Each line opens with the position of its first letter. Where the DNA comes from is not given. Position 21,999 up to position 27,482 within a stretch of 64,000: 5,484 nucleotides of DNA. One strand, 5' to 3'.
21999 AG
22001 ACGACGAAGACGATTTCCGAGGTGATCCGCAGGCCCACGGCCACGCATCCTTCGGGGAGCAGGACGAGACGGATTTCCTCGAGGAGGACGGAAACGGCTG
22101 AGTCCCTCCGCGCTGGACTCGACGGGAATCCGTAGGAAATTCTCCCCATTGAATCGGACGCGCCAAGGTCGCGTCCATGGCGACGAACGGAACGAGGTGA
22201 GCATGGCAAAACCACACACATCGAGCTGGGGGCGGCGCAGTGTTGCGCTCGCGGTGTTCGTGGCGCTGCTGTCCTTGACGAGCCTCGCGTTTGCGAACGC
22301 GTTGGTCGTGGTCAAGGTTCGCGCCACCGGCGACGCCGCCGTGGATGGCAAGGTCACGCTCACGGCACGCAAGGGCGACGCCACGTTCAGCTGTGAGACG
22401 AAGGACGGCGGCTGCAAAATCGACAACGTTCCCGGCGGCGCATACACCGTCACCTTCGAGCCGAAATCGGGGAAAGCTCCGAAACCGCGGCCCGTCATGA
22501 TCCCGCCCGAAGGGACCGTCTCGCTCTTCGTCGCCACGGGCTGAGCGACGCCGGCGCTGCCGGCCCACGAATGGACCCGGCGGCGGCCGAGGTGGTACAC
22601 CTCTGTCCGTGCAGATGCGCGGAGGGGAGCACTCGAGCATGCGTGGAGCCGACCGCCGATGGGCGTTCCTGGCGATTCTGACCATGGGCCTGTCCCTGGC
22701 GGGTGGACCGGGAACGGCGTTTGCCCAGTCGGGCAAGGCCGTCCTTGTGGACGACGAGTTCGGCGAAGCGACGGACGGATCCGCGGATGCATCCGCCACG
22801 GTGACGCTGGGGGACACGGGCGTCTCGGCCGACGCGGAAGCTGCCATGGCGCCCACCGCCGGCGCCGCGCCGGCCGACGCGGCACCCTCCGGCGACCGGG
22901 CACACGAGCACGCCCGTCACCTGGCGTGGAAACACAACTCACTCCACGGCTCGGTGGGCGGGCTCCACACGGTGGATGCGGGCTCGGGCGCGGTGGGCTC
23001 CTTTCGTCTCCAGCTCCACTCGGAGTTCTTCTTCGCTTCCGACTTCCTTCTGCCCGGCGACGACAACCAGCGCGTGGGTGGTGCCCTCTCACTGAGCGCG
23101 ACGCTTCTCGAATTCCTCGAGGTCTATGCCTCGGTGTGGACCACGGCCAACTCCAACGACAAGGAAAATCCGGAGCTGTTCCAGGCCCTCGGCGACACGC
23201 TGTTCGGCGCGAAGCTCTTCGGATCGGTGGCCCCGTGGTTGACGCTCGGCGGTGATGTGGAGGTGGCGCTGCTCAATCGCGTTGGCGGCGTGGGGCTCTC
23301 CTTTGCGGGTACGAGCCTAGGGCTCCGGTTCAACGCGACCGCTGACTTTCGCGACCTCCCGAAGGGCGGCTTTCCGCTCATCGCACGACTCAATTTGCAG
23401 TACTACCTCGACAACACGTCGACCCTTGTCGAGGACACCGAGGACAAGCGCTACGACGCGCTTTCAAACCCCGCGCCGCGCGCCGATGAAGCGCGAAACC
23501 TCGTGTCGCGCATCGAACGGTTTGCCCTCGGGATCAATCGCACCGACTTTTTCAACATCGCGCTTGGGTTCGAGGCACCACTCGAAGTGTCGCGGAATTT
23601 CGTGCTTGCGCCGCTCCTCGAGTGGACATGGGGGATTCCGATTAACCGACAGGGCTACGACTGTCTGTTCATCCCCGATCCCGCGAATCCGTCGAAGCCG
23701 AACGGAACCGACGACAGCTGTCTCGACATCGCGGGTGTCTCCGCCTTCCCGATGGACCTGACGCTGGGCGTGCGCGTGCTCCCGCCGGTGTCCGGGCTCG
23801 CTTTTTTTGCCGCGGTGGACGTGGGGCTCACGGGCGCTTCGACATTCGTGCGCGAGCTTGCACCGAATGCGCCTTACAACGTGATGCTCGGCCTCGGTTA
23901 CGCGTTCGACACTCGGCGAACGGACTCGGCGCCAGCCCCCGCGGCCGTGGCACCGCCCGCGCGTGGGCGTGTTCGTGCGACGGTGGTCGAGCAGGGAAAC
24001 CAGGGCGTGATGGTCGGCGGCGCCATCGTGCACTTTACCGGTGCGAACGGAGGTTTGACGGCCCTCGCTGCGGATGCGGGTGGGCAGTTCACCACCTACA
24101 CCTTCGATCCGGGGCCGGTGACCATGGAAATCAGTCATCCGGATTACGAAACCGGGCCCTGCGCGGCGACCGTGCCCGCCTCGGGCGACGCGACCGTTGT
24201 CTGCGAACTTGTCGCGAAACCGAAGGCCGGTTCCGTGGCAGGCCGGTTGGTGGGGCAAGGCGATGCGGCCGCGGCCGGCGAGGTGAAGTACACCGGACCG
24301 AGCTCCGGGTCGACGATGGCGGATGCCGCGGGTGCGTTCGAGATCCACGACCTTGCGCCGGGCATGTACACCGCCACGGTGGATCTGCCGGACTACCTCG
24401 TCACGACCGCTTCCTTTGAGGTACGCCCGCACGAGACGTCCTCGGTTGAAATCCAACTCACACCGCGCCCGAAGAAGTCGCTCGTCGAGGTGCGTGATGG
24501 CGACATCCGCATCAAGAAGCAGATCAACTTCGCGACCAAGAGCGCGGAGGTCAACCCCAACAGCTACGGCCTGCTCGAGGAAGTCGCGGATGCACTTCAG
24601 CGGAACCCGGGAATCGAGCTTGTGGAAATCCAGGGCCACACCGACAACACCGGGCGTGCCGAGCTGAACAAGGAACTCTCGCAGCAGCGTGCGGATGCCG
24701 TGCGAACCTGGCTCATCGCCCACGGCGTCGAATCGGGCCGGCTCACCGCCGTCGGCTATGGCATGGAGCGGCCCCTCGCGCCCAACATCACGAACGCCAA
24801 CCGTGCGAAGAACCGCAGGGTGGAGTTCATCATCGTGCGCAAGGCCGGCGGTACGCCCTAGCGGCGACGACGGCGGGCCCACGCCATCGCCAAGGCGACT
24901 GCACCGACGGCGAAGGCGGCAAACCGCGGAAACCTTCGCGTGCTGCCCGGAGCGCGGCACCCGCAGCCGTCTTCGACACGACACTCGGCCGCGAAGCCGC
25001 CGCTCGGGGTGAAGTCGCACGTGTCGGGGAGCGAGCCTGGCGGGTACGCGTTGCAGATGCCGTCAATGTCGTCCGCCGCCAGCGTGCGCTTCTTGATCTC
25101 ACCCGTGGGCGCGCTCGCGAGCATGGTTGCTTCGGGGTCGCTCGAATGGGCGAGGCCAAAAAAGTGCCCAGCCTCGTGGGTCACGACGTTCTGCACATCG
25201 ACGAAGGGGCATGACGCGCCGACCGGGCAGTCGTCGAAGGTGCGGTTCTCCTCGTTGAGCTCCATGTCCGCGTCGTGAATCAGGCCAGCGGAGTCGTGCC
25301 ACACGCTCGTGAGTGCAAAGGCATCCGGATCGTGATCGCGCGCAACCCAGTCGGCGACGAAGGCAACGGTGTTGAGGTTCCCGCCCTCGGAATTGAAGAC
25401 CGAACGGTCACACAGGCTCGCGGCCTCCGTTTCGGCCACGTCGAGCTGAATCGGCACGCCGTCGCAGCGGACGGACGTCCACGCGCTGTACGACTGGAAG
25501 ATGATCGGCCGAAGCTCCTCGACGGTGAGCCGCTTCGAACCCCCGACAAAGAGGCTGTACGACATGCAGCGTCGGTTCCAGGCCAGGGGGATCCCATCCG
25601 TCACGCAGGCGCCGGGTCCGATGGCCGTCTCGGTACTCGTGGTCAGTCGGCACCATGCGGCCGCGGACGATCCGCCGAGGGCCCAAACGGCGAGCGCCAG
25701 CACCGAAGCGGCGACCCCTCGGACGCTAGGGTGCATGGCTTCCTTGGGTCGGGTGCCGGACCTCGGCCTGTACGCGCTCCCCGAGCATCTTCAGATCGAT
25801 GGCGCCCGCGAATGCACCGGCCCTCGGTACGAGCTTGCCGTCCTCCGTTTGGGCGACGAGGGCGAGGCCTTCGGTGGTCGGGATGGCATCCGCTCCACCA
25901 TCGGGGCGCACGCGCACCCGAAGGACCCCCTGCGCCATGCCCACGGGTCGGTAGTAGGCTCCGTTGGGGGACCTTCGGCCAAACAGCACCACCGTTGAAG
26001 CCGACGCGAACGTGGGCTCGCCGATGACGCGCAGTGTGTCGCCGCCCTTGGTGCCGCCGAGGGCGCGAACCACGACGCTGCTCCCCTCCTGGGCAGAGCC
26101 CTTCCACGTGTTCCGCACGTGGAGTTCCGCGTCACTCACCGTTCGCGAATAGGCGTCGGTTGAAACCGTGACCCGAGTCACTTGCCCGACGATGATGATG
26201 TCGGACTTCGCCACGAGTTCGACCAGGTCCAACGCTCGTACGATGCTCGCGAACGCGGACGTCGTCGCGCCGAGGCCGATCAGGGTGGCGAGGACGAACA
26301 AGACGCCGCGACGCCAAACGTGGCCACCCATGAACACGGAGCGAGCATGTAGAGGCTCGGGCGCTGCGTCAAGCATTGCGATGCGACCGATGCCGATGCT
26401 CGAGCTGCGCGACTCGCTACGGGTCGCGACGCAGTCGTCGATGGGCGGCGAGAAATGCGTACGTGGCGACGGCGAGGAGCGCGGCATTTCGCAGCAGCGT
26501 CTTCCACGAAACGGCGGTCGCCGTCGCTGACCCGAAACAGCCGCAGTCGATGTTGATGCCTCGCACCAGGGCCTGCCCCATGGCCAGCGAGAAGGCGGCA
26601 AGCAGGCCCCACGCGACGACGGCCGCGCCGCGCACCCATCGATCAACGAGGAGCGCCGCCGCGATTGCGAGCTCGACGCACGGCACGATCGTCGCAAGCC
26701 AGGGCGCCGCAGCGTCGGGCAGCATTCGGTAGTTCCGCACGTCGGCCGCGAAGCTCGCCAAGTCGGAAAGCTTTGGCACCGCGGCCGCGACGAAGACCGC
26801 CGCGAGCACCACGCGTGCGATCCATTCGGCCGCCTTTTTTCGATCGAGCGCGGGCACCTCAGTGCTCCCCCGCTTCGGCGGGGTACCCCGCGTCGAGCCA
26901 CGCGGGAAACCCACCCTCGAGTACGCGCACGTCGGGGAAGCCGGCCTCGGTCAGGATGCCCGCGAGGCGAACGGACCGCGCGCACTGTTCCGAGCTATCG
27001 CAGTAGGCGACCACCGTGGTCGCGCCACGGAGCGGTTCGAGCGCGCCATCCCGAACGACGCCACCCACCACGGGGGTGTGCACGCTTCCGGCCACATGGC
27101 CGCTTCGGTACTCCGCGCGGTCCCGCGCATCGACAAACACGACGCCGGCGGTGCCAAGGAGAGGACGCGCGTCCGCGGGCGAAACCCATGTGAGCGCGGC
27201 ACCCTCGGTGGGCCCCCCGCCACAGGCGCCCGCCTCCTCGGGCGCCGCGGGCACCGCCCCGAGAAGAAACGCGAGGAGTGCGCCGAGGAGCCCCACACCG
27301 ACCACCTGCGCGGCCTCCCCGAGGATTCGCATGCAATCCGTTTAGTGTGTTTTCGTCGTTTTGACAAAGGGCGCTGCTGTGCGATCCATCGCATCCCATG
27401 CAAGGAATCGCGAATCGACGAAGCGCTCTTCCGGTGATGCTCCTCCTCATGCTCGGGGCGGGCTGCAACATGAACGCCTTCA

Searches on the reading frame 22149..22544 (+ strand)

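Call 55: search_protein_families(library=pfam, proteins=[window:22149-22544:+], max_evalue=0.01)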
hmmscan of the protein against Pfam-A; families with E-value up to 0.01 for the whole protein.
window:22149-22544:+ (131 aa): 1 family
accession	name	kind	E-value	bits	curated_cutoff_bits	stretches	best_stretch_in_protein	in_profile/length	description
PF13620.12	CarboxypepD_reg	-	0.0098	16.7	32.3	0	59-126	9-77/82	Carboxypeptidase regulatory-like domain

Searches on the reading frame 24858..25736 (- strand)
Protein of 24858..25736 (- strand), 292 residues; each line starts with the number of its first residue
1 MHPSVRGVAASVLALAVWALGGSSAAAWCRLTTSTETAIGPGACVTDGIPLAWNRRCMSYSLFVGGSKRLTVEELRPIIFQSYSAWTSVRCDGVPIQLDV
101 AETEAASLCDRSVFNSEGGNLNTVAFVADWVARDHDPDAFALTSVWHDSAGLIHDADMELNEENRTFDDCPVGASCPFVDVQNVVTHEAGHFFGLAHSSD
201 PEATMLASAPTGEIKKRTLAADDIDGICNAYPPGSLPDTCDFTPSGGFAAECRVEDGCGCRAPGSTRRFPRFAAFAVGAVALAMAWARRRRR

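Call 55: search_protein_families(library=pfam, proteins=[window:24858-25736:-], max_evalue=0.01)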
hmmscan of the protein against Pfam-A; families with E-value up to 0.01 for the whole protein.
window:24858-25736:- (292 aa): 1 family
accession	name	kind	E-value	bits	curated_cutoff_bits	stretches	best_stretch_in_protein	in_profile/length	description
PF00413.30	Peptidase_M10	-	1.9e-10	41.3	24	1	177-231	104-158/159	Matrixin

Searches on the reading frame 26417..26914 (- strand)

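Call 55: search_protein_families(library=pfam, proteins=[window:26417-26914:-], max_evalue=0.01)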
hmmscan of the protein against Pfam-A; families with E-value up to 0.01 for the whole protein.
window:26417-26914:- (165 aa): 2 families
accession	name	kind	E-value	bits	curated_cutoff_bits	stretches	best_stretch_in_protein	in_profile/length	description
PF07291.16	MauE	-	3e-31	108.8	27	1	28-155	3-127/128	Methylamine utilisation protein MauE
PF07681.17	DoxX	-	2.4e-07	31.7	23.6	1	32-106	4-77/85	DoxX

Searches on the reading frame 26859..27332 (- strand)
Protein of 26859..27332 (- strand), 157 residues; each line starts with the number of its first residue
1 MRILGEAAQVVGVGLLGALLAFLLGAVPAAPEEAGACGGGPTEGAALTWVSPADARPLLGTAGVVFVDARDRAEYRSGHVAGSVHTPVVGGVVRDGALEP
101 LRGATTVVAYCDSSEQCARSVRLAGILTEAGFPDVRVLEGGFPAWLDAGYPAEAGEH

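Call 55: search_protein_families(library=pfam, proteins=[window:26859-27332:-], max_evalue=0.01)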
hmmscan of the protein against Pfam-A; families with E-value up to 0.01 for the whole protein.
window:26859-27332:- (157 aa): 1 family
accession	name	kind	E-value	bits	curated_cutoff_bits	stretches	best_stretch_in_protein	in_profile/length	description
PF00581.25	Rhodanese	-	2.2e-16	60.6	22.2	1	52-147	2-101/102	Rhodanese-like domain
